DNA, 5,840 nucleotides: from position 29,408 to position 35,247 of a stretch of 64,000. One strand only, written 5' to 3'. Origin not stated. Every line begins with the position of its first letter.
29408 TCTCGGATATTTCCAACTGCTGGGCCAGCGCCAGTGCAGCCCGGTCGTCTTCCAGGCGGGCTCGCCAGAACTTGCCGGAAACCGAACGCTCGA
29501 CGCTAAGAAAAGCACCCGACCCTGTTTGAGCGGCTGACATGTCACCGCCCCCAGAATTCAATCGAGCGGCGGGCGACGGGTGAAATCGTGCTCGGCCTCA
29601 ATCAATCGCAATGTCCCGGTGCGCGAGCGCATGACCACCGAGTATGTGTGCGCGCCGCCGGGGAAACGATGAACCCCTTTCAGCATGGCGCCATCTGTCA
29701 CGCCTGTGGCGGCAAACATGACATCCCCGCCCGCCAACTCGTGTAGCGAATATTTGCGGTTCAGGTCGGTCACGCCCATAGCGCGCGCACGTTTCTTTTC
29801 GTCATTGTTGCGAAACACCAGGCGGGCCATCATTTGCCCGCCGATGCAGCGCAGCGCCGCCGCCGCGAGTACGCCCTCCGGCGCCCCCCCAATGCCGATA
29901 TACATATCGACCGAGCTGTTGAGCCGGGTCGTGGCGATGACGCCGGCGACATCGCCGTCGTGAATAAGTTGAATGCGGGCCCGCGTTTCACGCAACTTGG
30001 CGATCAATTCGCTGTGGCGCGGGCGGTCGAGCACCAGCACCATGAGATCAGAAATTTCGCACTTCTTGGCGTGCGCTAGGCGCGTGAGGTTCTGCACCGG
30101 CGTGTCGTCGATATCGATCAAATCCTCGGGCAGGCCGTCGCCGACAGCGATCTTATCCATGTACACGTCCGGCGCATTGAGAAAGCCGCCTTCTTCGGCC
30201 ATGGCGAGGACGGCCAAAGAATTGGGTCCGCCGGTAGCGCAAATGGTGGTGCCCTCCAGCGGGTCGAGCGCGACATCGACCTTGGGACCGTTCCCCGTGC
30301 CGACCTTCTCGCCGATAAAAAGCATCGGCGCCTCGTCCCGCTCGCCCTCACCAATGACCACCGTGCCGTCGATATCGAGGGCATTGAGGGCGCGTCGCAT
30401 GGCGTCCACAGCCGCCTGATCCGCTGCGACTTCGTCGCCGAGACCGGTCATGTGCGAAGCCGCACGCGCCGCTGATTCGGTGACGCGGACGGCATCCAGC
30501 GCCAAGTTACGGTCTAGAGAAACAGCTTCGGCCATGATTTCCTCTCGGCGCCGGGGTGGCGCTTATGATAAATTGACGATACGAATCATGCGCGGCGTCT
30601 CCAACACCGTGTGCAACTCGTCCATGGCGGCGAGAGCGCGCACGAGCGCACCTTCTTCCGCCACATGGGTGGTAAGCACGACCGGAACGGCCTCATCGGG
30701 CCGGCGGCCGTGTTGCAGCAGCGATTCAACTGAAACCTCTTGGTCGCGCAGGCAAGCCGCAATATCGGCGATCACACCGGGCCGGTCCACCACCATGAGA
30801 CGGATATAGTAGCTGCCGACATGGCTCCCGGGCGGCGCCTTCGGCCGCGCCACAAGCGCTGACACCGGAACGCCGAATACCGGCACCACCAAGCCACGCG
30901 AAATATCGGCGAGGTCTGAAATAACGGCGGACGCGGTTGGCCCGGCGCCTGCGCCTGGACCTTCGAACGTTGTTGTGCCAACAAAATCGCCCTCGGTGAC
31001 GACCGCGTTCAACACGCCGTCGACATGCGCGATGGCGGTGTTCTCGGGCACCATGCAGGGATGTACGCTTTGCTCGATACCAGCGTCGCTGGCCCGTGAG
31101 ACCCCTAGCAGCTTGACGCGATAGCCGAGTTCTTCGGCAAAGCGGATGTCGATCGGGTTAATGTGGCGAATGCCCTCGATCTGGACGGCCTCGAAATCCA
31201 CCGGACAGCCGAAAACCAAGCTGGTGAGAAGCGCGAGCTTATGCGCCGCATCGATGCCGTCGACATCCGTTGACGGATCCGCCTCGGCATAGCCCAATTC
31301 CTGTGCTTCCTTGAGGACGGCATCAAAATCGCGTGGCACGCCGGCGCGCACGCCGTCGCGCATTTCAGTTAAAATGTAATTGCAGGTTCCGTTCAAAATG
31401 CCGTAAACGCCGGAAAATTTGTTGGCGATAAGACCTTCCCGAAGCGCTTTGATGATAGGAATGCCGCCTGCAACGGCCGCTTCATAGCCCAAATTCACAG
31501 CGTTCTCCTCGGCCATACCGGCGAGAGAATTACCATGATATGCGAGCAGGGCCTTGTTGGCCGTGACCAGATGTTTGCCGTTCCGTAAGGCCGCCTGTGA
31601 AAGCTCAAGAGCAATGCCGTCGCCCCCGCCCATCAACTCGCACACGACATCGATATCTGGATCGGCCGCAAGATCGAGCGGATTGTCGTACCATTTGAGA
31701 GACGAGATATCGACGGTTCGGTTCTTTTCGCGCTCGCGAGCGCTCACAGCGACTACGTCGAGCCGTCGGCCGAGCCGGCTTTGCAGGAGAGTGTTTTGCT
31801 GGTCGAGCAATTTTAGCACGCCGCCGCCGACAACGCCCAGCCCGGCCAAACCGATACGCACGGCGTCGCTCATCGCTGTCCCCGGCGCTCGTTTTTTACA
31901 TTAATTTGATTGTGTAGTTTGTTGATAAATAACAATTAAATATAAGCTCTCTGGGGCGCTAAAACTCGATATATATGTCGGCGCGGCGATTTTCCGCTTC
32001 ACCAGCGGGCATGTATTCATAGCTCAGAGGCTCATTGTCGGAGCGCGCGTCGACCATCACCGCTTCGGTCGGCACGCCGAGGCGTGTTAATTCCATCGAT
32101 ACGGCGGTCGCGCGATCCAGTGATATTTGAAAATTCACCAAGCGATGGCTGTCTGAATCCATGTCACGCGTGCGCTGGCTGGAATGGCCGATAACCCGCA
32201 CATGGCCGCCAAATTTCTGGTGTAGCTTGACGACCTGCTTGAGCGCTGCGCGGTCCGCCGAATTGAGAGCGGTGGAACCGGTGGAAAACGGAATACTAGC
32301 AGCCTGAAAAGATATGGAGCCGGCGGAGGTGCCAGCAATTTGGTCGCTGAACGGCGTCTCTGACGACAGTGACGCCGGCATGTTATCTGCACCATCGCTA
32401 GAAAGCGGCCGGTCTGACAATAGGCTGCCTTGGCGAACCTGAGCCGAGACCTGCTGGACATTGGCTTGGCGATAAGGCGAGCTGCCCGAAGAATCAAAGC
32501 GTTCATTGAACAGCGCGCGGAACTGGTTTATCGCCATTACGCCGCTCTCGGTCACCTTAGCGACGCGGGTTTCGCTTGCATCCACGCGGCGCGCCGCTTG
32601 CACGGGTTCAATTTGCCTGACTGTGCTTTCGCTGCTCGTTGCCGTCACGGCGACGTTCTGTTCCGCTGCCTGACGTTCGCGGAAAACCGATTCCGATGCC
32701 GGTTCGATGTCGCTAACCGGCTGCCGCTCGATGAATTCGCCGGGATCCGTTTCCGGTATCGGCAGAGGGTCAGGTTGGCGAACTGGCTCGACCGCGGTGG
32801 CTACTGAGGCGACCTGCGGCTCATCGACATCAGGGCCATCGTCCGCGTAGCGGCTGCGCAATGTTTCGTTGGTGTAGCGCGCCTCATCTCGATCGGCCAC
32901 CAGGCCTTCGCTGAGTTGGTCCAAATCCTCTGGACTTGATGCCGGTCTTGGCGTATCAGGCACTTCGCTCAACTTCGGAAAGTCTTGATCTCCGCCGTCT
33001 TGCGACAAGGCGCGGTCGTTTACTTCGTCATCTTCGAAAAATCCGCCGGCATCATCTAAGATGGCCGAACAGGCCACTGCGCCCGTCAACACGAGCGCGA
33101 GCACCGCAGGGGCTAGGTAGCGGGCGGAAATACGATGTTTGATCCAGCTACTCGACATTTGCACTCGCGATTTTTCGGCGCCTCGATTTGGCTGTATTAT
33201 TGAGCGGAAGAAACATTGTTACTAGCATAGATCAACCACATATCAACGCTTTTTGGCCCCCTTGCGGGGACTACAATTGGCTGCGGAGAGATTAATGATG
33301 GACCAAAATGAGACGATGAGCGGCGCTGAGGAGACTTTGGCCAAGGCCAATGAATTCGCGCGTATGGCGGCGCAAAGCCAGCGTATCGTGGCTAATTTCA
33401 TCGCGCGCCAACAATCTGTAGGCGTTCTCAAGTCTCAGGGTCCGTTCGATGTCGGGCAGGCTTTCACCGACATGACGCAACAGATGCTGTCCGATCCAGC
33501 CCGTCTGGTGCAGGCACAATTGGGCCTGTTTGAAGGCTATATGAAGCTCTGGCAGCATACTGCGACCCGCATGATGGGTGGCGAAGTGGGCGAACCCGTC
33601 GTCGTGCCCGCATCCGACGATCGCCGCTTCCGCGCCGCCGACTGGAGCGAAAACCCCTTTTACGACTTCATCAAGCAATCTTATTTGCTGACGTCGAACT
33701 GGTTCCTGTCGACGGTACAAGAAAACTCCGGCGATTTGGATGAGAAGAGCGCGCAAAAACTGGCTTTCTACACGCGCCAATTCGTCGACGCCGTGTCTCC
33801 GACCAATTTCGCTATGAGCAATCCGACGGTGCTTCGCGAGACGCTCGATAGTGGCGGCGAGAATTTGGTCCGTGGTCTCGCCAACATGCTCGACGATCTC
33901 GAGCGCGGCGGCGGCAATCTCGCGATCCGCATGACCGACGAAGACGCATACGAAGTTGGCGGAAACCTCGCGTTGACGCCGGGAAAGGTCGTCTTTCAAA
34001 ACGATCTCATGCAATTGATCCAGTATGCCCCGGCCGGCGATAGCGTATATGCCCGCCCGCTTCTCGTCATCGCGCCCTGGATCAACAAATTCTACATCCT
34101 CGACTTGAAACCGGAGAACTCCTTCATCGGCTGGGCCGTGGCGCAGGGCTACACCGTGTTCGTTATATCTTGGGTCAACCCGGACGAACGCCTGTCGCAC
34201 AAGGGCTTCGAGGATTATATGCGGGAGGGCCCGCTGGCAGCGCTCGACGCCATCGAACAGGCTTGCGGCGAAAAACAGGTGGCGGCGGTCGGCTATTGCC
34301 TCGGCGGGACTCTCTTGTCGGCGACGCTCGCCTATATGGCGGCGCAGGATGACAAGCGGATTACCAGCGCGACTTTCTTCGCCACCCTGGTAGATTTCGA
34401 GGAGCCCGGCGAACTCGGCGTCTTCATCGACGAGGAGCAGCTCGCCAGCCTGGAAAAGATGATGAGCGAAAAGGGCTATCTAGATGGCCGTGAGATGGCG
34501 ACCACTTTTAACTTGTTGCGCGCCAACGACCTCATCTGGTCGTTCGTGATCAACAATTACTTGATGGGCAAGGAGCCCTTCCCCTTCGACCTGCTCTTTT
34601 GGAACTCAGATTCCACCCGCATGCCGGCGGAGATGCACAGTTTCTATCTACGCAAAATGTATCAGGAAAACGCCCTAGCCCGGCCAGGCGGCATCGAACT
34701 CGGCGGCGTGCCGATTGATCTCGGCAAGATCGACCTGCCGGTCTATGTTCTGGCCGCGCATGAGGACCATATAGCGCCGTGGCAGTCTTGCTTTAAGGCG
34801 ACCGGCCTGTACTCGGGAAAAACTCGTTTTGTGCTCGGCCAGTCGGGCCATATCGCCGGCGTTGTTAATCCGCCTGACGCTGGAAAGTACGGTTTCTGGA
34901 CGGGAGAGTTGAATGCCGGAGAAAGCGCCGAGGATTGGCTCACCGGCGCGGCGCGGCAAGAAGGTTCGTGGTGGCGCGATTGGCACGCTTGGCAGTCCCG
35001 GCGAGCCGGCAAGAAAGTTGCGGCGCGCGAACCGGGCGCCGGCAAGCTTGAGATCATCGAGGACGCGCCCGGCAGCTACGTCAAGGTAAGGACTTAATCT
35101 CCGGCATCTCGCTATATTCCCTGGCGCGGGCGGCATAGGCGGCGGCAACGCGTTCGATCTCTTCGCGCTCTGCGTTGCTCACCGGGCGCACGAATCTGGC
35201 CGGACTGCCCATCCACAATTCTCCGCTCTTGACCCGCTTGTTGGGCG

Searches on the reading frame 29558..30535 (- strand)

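Call 9: search_protein_families(library=ncbifam, proteins=[window:29558-30535:-], max_evalue=1e-10)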
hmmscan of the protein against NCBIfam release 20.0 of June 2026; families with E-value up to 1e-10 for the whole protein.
window:29558-30535:- (325 aa): 1 family
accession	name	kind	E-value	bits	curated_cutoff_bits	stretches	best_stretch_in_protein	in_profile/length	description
TIGR00330.1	glpX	equivalog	2.2e-102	342.6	259.3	1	8-320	2-326/334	class II fructose-bisphosphatase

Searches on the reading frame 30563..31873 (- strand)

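Call 9: search_protein_families(library=ncbifam, proteins=[window:30563-31873:-], max_evalue=1e-10)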
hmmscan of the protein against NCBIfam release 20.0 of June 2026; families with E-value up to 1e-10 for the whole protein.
window:30563-31873:- (436 aa): 7 families
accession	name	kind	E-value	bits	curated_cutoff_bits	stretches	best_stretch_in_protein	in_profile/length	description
NF004976.0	PRK06349.1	subfamily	1.5e-154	515.2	205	1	2-434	2-428/430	homoserine dehydrogenase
NF004912.0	PRK06270.1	equivalog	7.3e-77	259.1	373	1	86-326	106-338/343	homoserine dehydrogenase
NF006235.0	PRK08374.1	equivalog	3e-50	171.2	451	1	73-322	91-326/336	homoserine dehydrogenase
NF005290.0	PRK06813.1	equivalog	3e-31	108.7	286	1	93-325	109-337/346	homoserine dehydrogenase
NF005002.0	PRK06392.1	equivalog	5.5e-30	104.4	296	1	4-239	3-246/329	homoserine dehydrogenase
NF006959.0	PRK09436.1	equivalog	7.9e-22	77.1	726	1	4-234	465-703/819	bifunctional aspartate kinase/homoserine dehydrogenase I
NF007003.0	PRK09466.1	subfamily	1.4e-13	50.2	582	0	6-233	460-696/810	bifunctional aspartate kinase/homoserine dehydrogenase II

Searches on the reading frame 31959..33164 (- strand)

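Call 9: search_protein_families(library=ncbifam, proteins=[window:31959-33164:-], max_evalue=1e-10)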
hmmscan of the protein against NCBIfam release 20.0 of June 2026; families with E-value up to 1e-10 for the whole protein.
window:31959-33164:- (401 aa): 2 families
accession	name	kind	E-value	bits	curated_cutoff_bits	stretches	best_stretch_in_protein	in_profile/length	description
TIGR03350.1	type_VI_ompA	equivalog_domain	3.2e-13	49.8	139.8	1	284-399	26-137/137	type VI secretion system protein TssL, long form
NF053611.1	YiaD_Gzip_OmpA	equivalog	6.1e-12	45.7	175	1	290-399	103-206/206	YiaD family glycine zipper/OmpA-like lipoprotein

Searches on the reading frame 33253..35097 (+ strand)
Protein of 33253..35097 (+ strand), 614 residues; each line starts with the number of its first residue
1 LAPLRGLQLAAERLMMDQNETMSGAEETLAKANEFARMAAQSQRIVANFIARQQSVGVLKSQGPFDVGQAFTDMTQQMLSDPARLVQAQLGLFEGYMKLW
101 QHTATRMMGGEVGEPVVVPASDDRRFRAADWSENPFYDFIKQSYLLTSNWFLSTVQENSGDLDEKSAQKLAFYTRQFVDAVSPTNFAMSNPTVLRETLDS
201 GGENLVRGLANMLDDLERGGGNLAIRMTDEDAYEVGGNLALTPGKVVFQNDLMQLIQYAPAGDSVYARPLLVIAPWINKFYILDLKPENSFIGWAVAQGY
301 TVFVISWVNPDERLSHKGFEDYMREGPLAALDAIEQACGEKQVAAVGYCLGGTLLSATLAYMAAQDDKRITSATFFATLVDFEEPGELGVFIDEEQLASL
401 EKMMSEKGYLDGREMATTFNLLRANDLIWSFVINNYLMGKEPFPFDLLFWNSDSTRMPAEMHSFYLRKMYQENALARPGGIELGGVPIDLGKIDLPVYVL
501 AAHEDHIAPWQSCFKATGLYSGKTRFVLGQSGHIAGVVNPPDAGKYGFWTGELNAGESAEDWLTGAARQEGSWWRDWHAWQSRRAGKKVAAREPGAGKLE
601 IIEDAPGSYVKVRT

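Call 9: search_protein_families(library=ncbifam, proteins=[window:33253-35097:+], max_evalue=1e-10)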
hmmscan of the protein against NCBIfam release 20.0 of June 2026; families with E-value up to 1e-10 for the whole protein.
window:33253-35097:+ (614 aa): 3 families
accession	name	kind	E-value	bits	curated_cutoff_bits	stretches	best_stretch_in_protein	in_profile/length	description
TIGR01838.1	PHA_synth_I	subfamily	8.4e-231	767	622.65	1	80-612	3-532/532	class I poly(R)-hydroxyalkanoic acid synthase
TIGR01839.1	PHA_synth_II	subfamily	8.3e-133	443.4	855.4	1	112-613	65-560/560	class II poly(R)-hydroxyalkanoic acid synthase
TIGR01836.1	PHA_synth_III_C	subfamily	2e-37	129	365.3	1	228-538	27-331/350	class III poly(R)-hydroxyalkanoic acid synthase subunit PhaC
